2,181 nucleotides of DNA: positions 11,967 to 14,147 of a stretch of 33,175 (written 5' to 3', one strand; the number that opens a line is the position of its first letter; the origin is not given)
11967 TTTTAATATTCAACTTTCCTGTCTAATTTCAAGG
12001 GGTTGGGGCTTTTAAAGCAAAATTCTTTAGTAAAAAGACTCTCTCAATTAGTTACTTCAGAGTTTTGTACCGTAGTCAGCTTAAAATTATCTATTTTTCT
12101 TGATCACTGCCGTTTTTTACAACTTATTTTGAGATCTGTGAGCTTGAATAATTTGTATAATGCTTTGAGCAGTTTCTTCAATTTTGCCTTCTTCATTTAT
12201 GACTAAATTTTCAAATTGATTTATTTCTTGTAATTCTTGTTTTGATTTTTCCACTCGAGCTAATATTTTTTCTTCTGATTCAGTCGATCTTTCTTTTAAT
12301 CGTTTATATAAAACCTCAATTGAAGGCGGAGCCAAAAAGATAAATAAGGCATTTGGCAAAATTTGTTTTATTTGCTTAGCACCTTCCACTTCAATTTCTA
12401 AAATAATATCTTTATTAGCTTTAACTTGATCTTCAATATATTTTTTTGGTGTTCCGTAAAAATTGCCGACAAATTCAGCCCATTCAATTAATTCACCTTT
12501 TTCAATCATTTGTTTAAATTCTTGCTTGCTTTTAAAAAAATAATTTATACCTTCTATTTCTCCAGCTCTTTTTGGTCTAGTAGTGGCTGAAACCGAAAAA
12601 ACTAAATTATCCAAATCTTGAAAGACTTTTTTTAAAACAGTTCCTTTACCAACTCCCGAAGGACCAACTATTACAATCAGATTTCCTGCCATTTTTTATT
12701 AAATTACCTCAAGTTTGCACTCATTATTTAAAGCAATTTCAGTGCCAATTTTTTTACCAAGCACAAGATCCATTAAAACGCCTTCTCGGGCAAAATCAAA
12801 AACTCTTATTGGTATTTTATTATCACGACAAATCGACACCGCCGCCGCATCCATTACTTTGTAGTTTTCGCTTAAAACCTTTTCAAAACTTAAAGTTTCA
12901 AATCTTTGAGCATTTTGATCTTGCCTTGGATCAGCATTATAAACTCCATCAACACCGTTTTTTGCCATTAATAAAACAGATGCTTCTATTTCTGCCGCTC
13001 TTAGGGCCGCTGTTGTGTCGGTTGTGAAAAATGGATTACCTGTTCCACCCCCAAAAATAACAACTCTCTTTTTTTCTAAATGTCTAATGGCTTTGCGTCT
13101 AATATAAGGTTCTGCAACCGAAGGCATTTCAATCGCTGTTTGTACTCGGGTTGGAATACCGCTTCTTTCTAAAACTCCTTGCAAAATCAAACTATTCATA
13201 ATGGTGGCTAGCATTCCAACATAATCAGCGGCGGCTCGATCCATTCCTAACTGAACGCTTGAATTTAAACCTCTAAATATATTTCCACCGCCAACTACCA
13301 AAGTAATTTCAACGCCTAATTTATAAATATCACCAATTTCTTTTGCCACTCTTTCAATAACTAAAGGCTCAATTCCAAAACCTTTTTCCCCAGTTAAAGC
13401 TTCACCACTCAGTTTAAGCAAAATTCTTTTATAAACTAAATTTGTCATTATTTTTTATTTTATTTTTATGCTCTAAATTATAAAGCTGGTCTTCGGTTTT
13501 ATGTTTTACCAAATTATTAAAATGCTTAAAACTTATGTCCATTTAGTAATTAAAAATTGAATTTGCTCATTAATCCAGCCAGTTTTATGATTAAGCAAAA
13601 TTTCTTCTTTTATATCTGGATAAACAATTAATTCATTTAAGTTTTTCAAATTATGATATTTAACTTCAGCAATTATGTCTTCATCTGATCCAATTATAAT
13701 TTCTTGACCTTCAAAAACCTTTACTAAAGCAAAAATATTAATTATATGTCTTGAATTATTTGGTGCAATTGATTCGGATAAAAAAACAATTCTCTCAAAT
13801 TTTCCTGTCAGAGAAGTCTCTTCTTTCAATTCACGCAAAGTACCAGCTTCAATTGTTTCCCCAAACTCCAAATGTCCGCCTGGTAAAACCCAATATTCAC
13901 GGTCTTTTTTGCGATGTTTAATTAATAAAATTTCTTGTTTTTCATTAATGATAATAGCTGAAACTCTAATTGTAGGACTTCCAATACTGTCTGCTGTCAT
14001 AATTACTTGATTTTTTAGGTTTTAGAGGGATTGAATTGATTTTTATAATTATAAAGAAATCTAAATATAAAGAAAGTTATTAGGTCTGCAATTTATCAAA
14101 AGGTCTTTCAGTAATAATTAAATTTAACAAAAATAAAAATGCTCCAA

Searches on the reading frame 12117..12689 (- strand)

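Call 39: search_protein_families(library=padloc, proteins=[window:12117-12689:-], max_evalue=0.001)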
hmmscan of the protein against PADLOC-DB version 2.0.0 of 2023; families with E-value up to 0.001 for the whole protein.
window:12117-12689:- (190 aa): 3 families
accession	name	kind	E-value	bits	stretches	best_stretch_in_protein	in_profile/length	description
PDLC02911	VakA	-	3.1e-06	25.9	1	5-182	5-160/163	-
PDLC04140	mad8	-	0.00013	19.6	1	2-178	27-175/314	mads_8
PDLC00284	PtuA1|PtuA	-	0.00064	16.7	0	3-69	84-148/545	AAA ATPase domain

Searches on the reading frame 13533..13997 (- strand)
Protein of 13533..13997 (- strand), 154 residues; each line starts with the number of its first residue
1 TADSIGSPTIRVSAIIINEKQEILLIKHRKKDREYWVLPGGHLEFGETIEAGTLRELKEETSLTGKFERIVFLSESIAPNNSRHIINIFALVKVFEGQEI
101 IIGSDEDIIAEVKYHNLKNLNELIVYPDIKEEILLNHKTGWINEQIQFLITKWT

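Call 39: search_protein_families(library=padloc, proteins=[window:13533-13997:-], max_evalue=0.001)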
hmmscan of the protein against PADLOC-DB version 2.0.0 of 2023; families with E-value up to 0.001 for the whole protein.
window:13533-13997:- (154 aa): 1 family
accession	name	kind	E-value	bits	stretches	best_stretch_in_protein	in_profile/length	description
PDLC04899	PDC-S07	-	3.3e-11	41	1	9-119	6-114/135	-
